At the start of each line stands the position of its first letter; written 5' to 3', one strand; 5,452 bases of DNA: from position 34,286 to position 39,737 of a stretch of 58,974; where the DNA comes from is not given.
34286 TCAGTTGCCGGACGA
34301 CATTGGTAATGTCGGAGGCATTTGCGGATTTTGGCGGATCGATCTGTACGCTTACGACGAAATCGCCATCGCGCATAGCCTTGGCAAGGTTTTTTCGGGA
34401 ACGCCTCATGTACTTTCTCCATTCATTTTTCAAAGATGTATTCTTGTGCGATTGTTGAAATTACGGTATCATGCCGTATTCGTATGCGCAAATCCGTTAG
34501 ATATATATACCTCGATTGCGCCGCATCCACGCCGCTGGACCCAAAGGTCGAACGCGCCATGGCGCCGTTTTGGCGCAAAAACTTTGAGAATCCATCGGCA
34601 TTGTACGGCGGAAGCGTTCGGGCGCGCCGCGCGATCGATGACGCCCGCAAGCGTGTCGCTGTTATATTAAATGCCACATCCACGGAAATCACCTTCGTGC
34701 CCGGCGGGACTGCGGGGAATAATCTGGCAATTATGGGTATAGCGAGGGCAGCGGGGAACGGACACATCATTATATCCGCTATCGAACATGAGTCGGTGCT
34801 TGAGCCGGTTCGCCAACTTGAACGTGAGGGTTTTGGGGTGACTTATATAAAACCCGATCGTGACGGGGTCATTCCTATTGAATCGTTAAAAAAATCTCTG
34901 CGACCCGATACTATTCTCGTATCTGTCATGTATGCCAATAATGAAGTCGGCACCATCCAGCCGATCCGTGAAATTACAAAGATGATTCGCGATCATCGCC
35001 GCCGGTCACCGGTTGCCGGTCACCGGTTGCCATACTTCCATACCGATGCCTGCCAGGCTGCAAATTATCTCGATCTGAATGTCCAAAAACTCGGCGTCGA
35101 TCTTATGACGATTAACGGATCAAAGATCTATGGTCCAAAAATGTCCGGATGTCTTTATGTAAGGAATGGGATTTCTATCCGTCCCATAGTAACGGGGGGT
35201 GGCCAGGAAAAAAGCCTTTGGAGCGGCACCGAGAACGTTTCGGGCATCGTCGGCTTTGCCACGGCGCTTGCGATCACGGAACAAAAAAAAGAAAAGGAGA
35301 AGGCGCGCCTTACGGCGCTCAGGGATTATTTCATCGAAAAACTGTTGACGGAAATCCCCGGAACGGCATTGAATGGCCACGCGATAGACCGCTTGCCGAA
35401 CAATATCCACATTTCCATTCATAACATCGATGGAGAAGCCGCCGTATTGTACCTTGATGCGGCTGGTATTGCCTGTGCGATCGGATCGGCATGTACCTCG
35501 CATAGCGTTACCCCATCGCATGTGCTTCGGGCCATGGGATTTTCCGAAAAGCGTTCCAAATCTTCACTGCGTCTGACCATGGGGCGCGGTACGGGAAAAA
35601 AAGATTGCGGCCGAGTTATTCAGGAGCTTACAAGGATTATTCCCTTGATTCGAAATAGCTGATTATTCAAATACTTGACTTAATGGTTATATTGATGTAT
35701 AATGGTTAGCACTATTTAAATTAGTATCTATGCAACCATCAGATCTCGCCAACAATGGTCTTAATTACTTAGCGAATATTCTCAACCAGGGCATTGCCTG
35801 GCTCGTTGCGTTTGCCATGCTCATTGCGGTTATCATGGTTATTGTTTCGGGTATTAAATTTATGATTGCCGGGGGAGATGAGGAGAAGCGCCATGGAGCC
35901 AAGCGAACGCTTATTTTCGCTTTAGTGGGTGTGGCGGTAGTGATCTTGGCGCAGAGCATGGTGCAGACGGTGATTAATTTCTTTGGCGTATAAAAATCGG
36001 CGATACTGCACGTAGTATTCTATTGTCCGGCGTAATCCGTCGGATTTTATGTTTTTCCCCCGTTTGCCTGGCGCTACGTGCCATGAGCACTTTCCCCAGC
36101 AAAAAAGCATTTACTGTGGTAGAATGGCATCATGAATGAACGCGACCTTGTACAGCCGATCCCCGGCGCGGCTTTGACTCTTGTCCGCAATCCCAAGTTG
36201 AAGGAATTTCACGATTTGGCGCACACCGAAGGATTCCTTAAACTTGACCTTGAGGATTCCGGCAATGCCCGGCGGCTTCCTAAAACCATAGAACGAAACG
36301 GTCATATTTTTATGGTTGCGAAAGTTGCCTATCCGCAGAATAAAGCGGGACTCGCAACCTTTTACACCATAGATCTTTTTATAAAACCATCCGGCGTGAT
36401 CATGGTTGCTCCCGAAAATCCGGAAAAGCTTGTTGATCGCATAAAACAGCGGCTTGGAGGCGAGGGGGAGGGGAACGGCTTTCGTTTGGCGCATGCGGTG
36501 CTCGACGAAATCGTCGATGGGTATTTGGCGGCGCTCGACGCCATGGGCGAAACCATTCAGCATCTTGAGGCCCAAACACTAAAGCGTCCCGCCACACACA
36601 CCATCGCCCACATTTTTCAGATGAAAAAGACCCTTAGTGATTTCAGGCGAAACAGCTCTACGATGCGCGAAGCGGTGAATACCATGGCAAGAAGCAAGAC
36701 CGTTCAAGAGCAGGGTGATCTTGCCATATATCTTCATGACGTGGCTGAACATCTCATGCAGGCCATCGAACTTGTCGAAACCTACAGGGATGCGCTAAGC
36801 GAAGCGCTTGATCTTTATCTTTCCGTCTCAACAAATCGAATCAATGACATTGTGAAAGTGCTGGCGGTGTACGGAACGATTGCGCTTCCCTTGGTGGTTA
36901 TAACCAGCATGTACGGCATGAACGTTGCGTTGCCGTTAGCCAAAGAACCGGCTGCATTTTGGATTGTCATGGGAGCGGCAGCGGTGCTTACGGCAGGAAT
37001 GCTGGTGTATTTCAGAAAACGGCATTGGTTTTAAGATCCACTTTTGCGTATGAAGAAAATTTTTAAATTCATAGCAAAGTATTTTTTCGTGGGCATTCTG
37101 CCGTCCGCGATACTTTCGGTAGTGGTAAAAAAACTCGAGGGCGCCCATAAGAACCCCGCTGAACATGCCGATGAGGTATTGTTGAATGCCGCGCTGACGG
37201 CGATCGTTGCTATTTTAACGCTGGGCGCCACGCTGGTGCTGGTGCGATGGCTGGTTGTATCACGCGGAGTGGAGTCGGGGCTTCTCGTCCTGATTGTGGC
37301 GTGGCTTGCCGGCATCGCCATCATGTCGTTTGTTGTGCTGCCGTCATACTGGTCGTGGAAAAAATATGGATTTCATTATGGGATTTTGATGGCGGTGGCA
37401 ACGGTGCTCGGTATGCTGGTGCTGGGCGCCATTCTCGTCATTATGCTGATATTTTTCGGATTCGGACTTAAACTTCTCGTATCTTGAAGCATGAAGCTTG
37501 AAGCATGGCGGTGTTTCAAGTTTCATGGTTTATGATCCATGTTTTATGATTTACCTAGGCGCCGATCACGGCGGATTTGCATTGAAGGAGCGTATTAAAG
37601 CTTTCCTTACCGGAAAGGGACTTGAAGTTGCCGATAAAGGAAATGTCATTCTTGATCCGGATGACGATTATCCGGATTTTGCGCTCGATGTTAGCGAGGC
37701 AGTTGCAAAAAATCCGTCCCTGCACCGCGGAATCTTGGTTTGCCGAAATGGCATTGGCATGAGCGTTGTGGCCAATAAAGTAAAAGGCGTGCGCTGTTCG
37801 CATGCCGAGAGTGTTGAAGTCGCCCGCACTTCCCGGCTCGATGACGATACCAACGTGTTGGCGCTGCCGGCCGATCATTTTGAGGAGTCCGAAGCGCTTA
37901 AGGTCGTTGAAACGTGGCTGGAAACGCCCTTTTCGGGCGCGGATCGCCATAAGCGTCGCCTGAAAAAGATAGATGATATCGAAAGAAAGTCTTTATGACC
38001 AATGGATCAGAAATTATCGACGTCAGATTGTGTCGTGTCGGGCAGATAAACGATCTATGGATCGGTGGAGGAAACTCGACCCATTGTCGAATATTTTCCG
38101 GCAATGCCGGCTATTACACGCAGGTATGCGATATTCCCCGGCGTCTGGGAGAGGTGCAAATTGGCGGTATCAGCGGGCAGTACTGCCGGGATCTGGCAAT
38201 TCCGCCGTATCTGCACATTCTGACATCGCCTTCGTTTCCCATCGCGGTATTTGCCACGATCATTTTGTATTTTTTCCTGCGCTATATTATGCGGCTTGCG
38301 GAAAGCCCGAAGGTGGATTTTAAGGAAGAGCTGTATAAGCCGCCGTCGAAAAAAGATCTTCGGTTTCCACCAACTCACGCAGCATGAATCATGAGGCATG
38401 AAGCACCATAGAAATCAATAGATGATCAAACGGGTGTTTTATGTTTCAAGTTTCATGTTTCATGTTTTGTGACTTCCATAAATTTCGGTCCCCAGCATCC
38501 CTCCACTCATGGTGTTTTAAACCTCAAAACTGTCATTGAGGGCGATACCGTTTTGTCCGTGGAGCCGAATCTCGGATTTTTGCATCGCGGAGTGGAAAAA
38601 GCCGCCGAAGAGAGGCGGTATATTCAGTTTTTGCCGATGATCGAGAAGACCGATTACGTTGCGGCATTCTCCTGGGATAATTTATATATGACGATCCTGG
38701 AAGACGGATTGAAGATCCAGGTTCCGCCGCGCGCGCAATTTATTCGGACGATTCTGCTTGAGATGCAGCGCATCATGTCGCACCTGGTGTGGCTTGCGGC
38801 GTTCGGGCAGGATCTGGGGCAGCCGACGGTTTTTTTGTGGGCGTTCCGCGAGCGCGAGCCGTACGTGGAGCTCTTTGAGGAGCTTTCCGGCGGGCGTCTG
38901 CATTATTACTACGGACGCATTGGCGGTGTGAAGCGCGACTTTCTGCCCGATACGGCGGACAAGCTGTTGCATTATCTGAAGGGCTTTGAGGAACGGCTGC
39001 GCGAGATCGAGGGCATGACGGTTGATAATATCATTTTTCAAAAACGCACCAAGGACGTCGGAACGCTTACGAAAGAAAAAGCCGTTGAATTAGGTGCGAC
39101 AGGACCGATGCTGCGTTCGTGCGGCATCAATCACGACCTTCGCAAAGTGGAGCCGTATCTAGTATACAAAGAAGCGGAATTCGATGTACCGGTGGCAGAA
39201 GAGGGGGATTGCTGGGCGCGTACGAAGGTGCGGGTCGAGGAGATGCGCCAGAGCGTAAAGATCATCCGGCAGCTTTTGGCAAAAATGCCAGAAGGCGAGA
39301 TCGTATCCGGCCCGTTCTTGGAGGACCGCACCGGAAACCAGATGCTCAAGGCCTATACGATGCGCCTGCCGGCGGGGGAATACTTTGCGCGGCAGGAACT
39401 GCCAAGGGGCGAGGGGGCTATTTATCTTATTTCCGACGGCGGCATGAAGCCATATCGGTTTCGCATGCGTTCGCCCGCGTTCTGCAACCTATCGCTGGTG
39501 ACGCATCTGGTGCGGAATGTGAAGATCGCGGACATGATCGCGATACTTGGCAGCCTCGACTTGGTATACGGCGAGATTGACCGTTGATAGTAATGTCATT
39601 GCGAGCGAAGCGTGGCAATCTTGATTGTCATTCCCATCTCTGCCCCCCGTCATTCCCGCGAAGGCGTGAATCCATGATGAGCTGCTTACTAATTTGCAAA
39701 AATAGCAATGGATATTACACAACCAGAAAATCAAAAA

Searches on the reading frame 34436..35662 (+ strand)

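Call 39: search_protein_families(library=pfam, proteins=[window:34436-35662:+], max_evalue=0.00001)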
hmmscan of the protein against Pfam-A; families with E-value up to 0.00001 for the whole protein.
window:34436-35662:+ (408 aa): 1 family
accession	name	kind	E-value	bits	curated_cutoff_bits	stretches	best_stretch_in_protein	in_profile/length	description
PF00266.25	Aminotran_5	-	1.2e-59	202.6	21.5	1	24-385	1-362/371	Aminotransferase class-V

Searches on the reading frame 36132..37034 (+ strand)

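Call 39: search_protein_families(library=pfam, proteins=[window:36132-37034:+], max_evalue=0.00001)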
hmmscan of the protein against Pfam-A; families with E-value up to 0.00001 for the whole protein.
window:36132-37034:+ (300 aa): 1 family
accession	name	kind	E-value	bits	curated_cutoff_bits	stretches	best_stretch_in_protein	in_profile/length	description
PF01544.23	CorA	-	9e-47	160.2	27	1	19-296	10-292/292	CorA-like Mg2+ transporter protein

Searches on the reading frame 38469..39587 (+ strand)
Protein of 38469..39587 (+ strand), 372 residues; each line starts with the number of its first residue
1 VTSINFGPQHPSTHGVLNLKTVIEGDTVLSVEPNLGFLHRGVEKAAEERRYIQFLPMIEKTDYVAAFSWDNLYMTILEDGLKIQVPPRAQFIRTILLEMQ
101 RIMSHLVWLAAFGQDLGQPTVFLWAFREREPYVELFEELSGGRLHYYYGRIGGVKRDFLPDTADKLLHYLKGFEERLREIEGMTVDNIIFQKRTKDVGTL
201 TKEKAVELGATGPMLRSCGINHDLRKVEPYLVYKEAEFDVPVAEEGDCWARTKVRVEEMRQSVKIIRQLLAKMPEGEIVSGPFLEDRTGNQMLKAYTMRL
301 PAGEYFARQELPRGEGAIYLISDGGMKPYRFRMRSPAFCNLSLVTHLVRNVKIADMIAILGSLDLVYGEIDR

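Call 7: search_protein_families(library=pfam, proteins=[window:38469-39587:+])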
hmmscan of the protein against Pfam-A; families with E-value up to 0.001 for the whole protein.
window:38469-39587:+ (372 aa): 1 family
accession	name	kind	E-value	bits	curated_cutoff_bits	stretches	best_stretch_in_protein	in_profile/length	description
PF00346.24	Complex1_49kDa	-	2.9e-91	305.7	24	1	115-372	1-271/271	Respiratory-chain NADH dehydrogenase, 49 Kd subunit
